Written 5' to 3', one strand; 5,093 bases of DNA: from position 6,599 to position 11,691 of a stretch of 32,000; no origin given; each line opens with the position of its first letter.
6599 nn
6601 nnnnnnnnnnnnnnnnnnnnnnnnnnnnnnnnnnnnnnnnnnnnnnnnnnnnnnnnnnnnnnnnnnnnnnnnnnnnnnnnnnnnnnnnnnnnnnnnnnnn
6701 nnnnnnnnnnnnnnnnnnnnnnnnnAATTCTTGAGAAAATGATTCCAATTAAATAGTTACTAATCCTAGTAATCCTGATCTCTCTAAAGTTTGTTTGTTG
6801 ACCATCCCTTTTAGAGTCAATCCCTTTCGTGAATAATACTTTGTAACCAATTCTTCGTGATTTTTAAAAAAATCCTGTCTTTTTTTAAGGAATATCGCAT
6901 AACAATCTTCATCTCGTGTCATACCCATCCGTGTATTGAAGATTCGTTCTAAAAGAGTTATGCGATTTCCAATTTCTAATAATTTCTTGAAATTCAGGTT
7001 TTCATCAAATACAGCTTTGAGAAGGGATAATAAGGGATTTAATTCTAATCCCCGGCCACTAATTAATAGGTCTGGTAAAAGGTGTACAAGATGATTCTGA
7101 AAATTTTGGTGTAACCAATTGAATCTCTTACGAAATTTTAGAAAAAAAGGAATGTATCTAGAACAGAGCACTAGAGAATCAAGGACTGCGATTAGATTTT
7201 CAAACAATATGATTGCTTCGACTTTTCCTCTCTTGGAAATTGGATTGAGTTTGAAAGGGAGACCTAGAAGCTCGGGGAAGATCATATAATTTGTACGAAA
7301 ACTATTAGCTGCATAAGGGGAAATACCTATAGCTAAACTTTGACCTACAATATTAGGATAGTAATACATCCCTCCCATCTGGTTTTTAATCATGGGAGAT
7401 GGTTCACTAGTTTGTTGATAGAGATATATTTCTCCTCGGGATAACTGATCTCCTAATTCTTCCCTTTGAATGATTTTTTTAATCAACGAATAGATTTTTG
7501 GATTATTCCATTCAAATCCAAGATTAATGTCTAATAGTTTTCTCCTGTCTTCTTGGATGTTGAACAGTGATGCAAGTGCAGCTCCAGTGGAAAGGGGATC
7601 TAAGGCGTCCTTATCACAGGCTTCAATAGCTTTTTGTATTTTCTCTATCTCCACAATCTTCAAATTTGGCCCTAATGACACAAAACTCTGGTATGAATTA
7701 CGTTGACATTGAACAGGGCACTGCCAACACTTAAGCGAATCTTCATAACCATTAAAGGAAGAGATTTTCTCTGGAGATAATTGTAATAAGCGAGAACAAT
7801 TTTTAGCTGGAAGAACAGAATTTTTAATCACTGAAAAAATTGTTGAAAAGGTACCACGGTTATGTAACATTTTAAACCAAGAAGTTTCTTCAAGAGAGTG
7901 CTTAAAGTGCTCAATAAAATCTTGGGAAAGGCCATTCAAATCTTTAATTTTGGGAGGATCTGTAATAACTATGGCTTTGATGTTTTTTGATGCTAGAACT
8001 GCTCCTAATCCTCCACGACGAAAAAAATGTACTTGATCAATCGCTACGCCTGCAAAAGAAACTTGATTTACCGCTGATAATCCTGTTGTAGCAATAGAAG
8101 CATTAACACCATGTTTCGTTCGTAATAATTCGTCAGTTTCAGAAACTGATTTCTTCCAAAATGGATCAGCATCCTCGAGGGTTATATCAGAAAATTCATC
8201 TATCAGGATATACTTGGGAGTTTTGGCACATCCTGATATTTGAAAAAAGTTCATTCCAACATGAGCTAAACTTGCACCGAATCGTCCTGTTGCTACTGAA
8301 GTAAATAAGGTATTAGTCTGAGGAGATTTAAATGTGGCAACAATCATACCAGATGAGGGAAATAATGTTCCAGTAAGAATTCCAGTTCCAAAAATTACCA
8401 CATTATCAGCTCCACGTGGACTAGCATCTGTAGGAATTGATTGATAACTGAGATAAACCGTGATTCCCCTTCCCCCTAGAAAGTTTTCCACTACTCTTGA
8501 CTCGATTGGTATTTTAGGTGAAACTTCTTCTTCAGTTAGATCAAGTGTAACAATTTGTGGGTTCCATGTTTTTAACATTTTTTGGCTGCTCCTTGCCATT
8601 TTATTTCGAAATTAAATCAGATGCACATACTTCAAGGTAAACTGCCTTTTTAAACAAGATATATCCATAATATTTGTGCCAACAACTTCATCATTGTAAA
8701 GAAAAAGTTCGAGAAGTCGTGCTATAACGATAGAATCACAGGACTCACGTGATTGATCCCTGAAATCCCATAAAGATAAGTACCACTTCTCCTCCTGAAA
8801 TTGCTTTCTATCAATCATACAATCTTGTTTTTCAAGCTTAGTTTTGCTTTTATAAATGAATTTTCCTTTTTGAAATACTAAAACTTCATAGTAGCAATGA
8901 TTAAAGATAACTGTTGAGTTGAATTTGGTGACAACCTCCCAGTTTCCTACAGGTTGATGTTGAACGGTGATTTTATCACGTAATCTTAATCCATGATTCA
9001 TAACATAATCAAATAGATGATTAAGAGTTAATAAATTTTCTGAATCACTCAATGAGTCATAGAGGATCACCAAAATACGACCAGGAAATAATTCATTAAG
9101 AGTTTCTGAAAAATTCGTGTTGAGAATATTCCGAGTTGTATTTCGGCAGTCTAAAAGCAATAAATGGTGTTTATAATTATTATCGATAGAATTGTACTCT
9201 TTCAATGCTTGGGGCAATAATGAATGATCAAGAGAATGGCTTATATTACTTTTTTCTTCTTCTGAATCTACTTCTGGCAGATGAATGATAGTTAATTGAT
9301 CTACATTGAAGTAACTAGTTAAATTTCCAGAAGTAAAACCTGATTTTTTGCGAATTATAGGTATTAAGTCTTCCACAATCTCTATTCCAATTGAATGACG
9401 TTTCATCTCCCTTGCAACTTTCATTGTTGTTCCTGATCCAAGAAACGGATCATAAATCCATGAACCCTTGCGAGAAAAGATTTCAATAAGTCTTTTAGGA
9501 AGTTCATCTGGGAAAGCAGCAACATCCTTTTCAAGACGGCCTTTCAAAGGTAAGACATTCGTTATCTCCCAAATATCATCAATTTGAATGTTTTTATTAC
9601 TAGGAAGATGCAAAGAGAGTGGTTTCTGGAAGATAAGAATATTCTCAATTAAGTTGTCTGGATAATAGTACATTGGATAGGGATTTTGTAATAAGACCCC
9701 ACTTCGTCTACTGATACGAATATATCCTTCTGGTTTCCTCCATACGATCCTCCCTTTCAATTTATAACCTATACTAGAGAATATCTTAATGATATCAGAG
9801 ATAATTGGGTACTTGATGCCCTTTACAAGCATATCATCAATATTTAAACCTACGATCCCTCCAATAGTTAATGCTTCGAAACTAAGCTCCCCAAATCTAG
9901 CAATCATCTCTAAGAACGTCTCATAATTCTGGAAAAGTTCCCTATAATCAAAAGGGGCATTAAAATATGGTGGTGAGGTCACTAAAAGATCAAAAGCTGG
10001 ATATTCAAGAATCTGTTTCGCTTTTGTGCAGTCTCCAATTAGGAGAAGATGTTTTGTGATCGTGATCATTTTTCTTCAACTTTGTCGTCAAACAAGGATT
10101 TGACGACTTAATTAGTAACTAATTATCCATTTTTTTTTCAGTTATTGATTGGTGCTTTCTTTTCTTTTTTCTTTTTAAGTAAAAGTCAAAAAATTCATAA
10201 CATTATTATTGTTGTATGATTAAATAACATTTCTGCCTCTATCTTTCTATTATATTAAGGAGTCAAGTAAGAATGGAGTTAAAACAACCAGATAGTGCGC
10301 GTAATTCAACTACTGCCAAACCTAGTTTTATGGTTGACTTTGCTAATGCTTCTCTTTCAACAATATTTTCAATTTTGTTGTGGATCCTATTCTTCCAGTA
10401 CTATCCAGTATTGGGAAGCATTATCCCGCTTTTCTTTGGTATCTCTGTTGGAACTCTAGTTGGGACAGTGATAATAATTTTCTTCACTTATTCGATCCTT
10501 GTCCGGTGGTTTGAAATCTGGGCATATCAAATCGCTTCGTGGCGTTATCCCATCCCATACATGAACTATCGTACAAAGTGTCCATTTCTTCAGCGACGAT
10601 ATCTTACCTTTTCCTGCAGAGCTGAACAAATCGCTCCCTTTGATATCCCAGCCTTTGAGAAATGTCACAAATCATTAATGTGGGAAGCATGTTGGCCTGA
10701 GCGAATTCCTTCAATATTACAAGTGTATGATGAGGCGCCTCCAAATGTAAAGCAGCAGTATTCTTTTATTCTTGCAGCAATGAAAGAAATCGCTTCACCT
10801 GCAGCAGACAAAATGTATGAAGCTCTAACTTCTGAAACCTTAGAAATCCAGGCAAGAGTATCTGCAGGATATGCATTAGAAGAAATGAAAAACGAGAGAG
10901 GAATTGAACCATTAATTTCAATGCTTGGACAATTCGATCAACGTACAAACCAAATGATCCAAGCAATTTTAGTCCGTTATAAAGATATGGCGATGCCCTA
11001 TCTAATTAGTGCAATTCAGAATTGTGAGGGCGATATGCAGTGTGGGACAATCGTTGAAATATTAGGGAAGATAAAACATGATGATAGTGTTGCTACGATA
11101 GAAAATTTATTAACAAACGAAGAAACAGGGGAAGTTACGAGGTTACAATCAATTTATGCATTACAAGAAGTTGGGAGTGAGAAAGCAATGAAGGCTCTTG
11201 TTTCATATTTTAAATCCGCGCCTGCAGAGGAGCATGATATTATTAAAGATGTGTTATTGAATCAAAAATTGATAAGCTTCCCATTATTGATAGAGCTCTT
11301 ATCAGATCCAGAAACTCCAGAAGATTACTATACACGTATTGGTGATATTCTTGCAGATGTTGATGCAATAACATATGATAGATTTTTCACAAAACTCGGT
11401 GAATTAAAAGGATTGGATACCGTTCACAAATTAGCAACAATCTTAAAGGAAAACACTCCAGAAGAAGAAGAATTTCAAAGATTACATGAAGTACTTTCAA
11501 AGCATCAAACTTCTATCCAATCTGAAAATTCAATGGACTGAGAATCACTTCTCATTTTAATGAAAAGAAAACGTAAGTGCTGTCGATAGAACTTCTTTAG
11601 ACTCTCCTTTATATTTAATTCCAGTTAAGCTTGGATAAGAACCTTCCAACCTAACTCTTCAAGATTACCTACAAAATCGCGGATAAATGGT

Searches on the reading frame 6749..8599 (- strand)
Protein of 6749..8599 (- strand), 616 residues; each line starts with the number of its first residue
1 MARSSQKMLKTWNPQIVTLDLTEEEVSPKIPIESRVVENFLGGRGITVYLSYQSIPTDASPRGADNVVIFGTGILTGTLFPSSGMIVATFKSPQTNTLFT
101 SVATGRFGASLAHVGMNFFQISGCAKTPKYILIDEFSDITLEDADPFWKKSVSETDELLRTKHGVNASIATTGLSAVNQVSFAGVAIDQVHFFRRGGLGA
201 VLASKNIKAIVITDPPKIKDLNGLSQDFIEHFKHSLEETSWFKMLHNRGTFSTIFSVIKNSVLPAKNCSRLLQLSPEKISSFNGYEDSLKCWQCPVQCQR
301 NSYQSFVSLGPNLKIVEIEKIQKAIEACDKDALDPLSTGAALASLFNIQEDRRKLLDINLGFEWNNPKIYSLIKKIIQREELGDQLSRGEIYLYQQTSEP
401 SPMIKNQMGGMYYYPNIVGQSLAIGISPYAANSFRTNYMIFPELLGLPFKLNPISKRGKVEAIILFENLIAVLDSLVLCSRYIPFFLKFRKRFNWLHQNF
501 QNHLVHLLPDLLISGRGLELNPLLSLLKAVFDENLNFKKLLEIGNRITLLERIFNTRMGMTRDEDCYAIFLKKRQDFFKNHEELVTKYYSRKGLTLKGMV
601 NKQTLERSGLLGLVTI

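Call 19: search_protein_families(library=pfam, proteins=[window:6749-8599:-], max_evalue=0.001)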
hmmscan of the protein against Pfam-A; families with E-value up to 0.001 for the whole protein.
window:6749-8599:- (616 aa): 2 families
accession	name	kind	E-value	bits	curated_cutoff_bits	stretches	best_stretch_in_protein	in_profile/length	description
PF02730.20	AFOR_N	-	6.6e-51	173.3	29.8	1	16-213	3-197/199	Aldehyde ferredoxin oxidoreductase, N-terminal domain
PF01314.23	AFOR_C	-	2.7e-47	162.2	27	1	230-610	4-385/385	Aldehyde ferredoxin oxidoreductase, domains 2 & 3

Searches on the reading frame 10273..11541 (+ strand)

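Call 19: search_protein_families(library=pfam, proteins=[window:10273-11541:+], max_evalue=0.001)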
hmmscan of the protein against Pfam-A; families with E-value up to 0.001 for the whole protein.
window:10273-11541:+ (422 aa): 2 families
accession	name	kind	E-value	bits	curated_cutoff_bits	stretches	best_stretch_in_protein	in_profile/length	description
PF13646.12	HEAT_2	-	2.5e-10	40.9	27.7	1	244-319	4-77/88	HEAT repeats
PF03130.22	HEAT_PBS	-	3.6e-06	27.4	20.9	0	195-218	2-25/27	PBS lyase HEAT-like repeat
